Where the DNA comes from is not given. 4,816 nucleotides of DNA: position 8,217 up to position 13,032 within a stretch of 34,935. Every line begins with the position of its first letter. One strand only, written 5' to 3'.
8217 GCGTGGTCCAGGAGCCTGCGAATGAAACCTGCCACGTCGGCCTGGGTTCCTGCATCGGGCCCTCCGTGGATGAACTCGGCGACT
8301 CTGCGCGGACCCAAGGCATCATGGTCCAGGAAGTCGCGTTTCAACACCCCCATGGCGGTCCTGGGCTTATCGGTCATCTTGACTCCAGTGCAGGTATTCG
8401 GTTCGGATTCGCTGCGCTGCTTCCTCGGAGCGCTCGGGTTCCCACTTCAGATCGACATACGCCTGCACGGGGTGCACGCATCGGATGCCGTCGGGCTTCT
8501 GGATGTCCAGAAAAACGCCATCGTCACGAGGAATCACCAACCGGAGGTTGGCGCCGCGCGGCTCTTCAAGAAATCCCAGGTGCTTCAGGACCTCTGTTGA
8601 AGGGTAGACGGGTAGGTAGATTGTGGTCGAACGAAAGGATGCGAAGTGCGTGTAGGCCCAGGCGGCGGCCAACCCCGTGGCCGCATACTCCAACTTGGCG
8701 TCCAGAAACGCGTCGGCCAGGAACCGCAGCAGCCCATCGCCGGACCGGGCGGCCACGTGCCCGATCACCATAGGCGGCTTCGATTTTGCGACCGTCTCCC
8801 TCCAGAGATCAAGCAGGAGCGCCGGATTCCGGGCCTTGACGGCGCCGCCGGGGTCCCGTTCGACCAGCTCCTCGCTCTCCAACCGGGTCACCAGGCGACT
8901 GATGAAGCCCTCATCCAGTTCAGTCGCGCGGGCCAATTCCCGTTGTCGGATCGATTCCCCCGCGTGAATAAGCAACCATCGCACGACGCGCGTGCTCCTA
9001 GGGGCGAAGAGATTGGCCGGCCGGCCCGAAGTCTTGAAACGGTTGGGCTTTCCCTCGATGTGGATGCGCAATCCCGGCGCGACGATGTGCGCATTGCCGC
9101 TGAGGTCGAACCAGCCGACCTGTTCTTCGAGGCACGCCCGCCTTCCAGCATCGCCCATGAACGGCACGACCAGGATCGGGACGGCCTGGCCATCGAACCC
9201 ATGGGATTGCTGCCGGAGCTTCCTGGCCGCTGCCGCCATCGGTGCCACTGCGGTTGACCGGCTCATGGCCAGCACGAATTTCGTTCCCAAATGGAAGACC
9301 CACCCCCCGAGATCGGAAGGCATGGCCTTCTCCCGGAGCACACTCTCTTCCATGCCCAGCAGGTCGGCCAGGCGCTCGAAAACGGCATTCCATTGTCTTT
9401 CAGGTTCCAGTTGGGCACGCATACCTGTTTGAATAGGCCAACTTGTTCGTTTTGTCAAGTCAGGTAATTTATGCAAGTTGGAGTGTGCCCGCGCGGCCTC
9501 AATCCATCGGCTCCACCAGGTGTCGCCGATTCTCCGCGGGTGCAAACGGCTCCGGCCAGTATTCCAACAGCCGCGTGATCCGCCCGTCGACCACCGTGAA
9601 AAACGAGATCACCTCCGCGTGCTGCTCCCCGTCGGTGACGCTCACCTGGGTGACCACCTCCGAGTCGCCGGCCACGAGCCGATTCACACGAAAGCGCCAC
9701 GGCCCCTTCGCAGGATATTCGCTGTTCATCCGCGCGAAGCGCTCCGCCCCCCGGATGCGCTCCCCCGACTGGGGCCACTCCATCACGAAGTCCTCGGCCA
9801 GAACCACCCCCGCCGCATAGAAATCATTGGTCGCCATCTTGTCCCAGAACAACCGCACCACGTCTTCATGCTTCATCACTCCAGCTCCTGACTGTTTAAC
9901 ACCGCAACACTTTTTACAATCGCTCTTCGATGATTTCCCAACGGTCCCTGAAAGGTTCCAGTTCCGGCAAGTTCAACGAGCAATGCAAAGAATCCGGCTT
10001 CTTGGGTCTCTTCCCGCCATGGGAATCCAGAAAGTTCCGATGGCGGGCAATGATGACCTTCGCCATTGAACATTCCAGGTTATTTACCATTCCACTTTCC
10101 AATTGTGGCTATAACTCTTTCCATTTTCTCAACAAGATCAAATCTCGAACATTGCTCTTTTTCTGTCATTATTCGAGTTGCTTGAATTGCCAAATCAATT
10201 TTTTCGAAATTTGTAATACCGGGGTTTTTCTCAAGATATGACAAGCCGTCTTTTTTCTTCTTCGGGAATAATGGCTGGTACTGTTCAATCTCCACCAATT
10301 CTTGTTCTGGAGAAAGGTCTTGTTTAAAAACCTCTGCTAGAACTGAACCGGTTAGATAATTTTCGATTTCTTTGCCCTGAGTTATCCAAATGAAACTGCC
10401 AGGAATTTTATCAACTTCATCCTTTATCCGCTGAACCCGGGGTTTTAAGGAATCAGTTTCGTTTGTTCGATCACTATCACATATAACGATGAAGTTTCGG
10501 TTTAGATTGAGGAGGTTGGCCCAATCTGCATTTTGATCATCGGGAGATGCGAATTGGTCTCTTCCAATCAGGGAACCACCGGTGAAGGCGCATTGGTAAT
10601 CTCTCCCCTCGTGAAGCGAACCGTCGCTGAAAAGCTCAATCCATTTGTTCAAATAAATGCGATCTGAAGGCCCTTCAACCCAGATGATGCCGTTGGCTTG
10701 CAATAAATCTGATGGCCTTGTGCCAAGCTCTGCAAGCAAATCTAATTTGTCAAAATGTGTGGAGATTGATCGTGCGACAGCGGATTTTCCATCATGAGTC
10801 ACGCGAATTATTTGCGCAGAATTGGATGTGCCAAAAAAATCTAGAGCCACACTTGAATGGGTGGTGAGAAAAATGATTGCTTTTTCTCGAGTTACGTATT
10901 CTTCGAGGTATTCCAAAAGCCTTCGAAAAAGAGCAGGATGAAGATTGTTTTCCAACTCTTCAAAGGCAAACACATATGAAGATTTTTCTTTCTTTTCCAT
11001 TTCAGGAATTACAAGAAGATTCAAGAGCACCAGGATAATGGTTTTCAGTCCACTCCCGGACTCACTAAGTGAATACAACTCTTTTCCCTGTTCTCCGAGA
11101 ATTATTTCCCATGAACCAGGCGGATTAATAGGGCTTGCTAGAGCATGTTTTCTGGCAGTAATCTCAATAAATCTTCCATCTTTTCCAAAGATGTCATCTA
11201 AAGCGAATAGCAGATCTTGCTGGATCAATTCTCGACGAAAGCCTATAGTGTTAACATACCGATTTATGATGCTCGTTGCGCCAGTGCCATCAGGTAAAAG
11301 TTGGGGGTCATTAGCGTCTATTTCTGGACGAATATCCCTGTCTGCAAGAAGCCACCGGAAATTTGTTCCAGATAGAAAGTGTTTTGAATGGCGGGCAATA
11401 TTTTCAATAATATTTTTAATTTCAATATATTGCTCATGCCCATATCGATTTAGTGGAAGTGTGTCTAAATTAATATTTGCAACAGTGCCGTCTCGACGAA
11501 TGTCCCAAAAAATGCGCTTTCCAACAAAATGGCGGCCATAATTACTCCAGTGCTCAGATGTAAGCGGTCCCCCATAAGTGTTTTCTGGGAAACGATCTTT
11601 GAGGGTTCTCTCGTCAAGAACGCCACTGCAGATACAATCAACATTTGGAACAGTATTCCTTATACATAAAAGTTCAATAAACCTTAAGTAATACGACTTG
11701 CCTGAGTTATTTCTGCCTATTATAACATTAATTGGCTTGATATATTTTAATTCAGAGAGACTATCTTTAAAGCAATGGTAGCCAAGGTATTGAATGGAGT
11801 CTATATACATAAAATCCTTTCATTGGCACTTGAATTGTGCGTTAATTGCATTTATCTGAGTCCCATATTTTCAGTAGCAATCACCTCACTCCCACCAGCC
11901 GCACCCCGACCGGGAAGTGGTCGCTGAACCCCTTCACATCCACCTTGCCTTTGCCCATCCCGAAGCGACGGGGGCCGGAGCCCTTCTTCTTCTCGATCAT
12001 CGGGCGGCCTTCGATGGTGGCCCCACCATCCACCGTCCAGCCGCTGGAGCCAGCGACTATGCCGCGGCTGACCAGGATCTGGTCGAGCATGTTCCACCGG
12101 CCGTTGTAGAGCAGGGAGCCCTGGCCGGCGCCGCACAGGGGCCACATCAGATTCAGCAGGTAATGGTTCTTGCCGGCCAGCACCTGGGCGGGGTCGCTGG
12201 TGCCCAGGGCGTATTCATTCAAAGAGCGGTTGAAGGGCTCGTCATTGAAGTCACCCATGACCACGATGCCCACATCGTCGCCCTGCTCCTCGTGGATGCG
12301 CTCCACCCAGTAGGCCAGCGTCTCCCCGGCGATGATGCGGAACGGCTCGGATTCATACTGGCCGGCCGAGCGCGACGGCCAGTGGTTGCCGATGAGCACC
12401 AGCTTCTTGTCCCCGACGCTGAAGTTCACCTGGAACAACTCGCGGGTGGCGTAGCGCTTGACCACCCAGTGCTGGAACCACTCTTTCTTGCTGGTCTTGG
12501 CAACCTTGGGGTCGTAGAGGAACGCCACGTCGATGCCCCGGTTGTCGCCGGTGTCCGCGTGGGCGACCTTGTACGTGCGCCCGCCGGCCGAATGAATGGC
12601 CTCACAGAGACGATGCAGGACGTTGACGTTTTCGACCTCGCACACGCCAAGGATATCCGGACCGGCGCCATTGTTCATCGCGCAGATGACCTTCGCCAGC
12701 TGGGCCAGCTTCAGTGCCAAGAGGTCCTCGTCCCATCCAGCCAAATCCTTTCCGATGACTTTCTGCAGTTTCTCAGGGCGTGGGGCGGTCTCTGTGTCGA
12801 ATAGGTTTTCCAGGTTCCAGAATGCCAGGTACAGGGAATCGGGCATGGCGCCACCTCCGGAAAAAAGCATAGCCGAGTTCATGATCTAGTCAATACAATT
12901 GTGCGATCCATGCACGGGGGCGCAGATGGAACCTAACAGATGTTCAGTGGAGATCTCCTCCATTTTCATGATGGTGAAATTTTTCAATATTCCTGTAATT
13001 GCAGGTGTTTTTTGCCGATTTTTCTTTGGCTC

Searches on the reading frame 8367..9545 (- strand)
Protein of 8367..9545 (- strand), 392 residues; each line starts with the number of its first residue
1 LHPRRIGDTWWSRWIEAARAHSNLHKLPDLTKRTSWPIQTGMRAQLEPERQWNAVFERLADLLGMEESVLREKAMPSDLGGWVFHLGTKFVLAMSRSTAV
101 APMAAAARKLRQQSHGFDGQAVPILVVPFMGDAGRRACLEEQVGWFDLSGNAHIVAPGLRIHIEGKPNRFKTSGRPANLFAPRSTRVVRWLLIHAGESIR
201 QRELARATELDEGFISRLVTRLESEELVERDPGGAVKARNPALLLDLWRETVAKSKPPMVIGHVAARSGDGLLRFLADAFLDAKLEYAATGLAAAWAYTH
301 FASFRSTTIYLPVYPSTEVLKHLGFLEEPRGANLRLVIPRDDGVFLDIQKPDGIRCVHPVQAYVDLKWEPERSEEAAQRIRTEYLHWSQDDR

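Call 92: search_protein_families(library=pfam, proteins=[window:8367-9545:-], max_evalue=0.001)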
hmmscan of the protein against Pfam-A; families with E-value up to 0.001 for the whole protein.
window:8367-9545:- (392 aa): 4 families
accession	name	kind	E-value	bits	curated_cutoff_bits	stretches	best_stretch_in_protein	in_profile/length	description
PF12802.13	MarR_2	-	1e-06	29.2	27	1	185-232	8-56/61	MarR family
PF01047.28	MarR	-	2.1e-05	24.8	24.6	1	192-231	11-50/59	MarR family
PF09952.14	AbiEi_2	-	0.00024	21.9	21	1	285-385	42-142/143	Transcriptional regulator, AbiEi antitoxin, Type IV TA system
PF09339.16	HTH_IclR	-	0.00062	19.9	22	0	192-232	12-52/52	IclR helix-turn-helix domain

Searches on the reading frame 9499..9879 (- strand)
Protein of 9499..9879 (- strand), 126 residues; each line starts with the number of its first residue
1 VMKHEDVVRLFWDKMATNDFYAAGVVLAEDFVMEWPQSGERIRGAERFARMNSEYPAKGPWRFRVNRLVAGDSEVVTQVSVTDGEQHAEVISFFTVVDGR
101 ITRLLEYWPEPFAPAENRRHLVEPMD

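Call 92: search_protein_families(library=pfam, proteins=[window:9499-9879:-], max_evalue=0.001)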
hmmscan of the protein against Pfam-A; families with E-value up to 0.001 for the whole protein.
window:9499-9879:- (126 aa): 2 families
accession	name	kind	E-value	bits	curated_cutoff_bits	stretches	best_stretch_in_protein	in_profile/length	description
PF12680.13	SnoaL_2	-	6.4e-13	49.6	27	1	8-103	1-101/102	SnoaL-like domain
PF07366.18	SnoaL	-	3.1e-05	24.2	28.4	1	8-82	3-78/126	SnoaL-like polyketide cyclase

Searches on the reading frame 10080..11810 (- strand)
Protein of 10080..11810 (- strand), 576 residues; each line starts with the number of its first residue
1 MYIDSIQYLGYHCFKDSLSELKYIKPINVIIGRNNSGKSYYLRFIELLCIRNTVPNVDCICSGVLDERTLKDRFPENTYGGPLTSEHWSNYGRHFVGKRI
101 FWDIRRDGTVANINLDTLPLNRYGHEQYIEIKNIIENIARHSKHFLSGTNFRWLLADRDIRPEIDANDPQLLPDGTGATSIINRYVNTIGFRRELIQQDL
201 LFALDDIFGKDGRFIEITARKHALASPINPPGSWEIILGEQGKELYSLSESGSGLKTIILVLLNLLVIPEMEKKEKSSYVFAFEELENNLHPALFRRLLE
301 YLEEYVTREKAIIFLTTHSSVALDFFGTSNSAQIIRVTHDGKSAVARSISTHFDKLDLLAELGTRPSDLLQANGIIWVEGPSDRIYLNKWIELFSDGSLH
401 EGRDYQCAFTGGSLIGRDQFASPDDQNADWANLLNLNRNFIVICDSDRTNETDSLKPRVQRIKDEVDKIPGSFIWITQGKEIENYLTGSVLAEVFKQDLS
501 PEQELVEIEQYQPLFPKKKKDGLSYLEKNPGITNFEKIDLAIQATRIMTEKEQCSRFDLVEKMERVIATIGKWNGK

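Call 11: search_protein_families(library=pfam, proteins=[window:10080-11810:-], max_evalue=0.01)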
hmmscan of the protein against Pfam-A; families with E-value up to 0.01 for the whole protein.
window:10080-11810:- (576 aa): 2 families
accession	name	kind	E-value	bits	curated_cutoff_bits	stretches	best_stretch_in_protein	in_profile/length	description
PF13175.12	AAA_15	-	1.3e-17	65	32.1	2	242-320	292-371/374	AAA ATPase domain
PF13304.12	AAA_21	-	6.9e-13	49.8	27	1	273-324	259-304/304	AAA domain, putative AbiEii toxin, Type IV TA system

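Call 42: search_protein_families(library=padloc, proteins=[window:10080-11810:-], max_evalue=0.01)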
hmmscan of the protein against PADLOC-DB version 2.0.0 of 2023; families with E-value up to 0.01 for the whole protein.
window:10080-11810:- (576 aa): 95 families (the best 25 are shown)
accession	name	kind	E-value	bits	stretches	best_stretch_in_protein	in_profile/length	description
PDLC02979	AriA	-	1.5e-18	65.8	2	218-320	290-370/373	-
PDLC00091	GajA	-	2.2e-17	61.1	2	270-388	289-407/627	AAA ATPase domain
PDLC00069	GajA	-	2.6e-16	57.2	2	1-54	1-52/687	AAA ATPase domain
PDLC02980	AriA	-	2e-15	55.5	1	27-324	1-304/304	-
PDLC04389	PDC-M07A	-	1.2e-14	52.2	1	271-346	319-397/443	-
PDLC00083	GajA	-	5.1e-13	46.3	2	246-320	261-336/639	AAA ATPase domain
PDLC00077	GajA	-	6e-13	46.2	2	260-400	316-462/616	AAA ATPase domain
PDLC00102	GajA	-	1.5e-12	44.8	2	271-389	281-392/532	AAA ATPase domain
PDLC00070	GajA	-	2e-12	44.5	1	248-387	260-402/596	AAA ATPase domain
PDLC00066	GajA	-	1.5e-11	41.6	1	272-388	273-387/567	AAA ATPase domain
PDLC02335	AbiLi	-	2e-11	41.5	1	23-345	74-259/326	AbiLi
PDLC02915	ATPase-Toprim_I-B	-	2.8e-11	40.9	2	264-388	242-365/623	-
PDLC04391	PDC-M07A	-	4.7e-11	40.3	2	271-343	298-369/412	-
PDLC04149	HEC-04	-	8.3e-11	39.1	1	267-324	222-278/494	-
PDLC00099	GajA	-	1e-10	39.3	2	271-392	292-412/626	AAA ATPase domain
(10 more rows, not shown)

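Call 43: search_protein_families(library=ncbifam, proteins=[window:10080-11810:-], max_evalue=0.01)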
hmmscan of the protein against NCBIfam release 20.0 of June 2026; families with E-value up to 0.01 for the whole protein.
window:10080-11810:- (576 aa): 2 families
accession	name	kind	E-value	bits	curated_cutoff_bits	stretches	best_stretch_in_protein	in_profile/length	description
NF038234.1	retron_eff_Eco8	equivalog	1.7e-06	26.9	250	0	1-46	1-44/679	retron Eco8 family effector endonuclease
NF047739.1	antiphage_MADS3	equivalog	4.7e-05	22.7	420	0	3-48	2-44/427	methylation-associated defense system AAA family ATPase MAD3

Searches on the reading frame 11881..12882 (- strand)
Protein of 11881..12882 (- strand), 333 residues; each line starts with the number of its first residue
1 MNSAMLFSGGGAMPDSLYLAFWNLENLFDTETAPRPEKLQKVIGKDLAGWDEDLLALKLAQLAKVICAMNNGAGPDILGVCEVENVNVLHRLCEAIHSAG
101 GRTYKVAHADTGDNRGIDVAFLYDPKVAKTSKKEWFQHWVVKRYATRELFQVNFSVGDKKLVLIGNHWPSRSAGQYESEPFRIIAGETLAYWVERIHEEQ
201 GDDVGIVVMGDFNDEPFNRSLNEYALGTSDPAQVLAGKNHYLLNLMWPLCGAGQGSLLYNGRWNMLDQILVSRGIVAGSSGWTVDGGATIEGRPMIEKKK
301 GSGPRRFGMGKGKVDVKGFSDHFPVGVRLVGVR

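Call 11: search_protein_families(library=pfam, proteins=[window:11881-12882:-], max_evalue=0.01)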
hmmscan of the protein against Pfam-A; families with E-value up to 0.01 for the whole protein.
window:11881-12882:- (333 aa): 2 families
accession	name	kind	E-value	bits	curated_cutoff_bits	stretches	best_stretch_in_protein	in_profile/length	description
PF19580.5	Exo_endo_phos_3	-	2.1e-62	211.4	27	1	19-328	2-308/311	Endonuclease/Exonuclease/phosphatase family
PF03372.29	Exo_endo_phos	-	7.7e-09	36.1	24.5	1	66-322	29-225/225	Endonuclease/Exonuclease/phosphatase family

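Call 42: search_protein_families(library=padloc, proteins=[window:11881-12882:-], max_evalue=0.01)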
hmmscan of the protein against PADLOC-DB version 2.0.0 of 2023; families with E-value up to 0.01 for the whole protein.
window:11881-12882:- (333 aa): 0 families

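Call 43: search_protein_families(library=ncbifam, proteins=[window:11881-12882:-], max_evalue=0.01)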
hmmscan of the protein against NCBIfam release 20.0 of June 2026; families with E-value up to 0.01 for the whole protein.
window:11881-12882:- (333 aa): 1 family
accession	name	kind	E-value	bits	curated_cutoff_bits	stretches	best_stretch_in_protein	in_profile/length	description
NF033681.1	ExeM_NucH_DNase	subfamily_domain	2.9e-13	49.5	300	1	20-275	239-494/546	ExeM/NucH family extracellular endonuclease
